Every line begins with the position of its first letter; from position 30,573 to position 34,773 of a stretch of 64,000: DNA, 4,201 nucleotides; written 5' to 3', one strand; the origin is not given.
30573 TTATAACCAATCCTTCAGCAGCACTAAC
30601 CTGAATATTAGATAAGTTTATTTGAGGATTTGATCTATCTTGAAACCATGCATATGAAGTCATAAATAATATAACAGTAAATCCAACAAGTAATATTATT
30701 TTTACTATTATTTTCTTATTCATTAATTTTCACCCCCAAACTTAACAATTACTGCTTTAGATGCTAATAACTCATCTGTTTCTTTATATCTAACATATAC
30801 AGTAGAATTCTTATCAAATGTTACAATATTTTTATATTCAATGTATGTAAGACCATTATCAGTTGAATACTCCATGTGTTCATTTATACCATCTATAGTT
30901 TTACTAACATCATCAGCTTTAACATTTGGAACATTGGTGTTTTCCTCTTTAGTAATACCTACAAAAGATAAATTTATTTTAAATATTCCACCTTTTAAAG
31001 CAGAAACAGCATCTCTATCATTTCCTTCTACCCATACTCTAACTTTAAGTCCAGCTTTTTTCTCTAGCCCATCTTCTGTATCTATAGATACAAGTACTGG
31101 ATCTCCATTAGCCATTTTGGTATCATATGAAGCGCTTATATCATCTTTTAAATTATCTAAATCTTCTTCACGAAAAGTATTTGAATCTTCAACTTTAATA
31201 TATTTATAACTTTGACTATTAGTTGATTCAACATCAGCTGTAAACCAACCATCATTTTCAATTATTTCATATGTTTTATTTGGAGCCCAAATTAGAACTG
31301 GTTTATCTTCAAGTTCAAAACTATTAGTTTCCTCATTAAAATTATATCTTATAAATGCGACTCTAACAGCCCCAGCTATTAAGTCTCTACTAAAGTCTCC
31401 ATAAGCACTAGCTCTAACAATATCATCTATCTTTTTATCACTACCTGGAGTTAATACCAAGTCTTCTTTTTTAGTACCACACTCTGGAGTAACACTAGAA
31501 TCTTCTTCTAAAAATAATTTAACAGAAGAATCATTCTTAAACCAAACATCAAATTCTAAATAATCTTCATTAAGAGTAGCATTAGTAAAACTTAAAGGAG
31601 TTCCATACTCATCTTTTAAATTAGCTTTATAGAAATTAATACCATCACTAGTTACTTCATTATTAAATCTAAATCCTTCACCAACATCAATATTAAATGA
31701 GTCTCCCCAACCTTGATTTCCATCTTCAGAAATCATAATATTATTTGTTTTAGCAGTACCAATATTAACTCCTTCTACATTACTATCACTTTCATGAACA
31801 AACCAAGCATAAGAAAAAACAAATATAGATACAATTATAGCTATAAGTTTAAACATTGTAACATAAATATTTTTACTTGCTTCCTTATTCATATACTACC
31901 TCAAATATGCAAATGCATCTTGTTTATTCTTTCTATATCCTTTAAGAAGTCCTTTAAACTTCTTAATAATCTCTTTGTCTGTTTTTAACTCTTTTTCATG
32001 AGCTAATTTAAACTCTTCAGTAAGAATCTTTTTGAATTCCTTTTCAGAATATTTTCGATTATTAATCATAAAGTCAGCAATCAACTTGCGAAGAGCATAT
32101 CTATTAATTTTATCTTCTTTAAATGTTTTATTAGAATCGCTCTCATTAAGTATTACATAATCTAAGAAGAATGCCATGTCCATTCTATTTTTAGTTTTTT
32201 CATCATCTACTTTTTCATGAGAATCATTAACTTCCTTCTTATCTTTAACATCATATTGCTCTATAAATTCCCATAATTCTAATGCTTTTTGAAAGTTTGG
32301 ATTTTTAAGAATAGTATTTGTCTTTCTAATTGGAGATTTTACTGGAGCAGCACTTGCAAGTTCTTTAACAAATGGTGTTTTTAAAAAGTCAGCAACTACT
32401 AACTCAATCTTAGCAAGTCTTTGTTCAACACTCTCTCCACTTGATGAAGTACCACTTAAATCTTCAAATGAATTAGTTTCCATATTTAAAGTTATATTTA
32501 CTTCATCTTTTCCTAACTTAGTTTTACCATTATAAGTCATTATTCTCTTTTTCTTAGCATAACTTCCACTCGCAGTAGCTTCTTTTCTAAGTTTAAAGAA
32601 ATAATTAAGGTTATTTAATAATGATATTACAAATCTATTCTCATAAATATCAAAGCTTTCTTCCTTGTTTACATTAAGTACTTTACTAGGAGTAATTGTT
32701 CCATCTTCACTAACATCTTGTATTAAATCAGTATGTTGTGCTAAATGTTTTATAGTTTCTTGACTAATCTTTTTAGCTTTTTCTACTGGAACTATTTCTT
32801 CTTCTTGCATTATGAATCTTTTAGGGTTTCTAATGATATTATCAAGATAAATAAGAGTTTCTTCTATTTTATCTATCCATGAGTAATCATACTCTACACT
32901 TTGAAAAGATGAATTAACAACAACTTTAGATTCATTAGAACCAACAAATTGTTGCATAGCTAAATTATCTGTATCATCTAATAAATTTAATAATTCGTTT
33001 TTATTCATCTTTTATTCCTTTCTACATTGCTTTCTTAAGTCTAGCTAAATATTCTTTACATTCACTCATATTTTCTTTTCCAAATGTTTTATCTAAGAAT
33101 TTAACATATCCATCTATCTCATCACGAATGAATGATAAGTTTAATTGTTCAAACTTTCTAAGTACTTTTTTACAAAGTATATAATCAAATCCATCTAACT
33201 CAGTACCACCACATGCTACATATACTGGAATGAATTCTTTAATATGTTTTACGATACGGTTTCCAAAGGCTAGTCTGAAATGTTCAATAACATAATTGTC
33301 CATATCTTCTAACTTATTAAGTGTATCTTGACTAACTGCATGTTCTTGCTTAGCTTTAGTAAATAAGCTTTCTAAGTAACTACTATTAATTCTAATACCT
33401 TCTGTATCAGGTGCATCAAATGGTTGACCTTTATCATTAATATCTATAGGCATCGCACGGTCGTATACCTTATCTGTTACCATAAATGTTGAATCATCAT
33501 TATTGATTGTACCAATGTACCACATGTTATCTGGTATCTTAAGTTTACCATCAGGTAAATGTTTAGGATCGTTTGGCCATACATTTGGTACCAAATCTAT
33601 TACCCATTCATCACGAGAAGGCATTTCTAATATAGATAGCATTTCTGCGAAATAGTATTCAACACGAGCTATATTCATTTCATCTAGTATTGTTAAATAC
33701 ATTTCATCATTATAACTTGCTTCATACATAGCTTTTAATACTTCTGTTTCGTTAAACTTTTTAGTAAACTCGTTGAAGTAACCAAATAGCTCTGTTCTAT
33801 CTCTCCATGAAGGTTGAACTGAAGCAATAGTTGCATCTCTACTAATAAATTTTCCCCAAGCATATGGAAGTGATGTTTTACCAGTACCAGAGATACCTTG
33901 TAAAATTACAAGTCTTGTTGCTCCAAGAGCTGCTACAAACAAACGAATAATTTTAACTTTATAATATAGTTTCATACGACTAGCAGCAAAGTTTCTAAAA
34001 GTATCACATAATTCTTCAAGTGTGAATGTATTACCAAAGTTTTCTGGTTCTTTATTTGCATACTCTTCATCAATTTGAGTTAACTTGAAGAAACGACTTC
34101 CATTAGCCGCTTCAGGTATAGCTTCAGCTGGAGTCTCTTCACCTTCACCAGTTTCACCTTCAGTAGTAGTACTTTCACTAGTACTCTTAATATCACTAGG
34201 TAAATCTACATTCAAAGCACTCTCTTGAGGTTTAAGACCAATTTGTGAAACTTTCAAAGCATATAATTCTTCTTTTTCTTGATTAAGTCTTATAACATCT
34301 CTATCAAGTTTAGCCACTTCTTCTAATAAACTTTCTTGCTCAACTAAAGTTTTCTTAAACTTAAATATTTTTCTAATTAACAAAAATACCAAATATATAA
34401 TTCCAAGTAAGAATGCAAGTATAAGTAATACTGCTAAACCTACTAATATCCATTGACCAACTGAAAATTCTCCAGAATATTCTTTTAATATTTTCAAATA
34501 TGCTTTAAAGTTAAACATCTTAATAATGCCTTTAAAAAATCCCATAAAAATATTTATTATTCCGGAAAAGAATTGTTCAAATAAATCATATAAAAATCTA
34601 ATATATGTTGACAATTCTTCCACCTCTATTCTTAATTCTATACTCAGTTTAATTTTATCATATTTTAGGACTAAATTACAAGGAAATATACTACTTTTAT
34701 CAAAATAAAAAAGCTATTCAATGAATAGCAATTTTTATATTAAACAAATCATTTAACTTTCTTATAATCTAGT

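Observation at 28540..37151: Expanded SipW/TasA-like fibre locus: two SipW paralogs, five family-1 paralogs and a giant LRR protein, all with A-W-F-type signals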

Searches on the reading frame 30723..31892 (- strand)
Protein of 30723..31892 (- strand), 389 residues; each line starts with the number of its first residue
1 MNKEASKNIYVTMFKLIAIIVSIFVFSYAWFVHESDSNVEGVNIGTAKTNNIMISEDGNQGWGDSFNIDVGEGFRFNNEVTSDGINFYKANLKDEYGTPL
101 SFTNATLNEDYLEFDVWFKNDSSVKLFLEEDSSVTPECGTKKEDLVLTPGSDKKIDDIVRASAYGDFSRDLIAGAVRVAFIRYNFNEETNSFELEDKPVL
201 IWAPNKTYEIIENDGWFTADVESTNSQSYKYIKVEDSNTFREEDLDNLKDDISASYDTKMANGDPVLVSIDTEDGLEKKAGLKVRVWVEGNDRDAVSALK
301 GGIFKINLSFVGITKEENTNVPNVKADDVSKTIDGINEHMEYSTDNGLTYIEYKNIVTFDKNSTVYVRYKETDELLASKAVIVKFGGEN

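Call 3: search_protein_families(library=pfam, proteins=[window:30723-31892:-], max_evalue=0.1)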
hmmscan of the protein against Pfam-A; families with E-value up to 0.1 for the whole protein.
window:30723-31892:- (389 aa): 1 family
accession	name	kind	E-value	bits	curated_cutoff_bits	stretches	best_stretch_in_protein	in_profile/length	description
PF13285.11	DUF4073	-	2.4e-07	31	28.8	1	272-385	44-156/157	Domain of unknown function (DUF4073)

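Call 4: search_protein_families(library=ncbifam, proteins=[window:30723-31892:-], max_evalue=0.1)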
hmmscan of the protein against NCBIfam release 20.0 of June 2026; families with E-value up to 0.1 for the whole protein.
window:30723-31892:- (389 aa): 1 family
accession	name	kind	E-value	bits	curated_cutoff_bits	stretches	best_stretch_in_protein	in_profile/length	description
NF047446.1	barrel_OmpL47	domain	0.014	15.8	40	1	339-374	20-54/68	OmpL47-type beta-barrel domain-containing protein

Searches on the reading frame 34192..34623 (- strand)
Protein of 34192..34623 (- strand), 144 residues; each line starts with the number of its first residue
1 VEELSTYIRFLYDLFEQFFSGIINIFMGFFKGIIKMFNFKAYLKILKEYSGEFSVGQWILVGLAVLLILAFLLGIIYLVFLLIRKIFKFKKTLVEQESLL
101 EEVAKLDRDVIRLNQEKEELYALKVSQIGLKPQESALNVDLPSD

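Call 81: search_solved_structures(query=window:34192-34623:-, max_evalue=10)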
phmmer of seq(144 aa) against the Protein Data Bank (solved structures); distinct sequences matched with E-value up to 10: 3.
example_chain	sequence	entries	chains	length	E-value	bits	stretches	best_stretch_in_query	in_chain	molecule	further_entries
6rnk_A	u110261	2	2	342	0.47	14.3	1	14-73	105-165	Succinate receptor 1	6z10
6drf_A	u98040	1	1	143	1.2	13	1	86-136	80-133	Protein RD3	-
6ibb_A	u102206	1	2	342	1.7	12.5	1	14-73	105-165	Succinate receptor 1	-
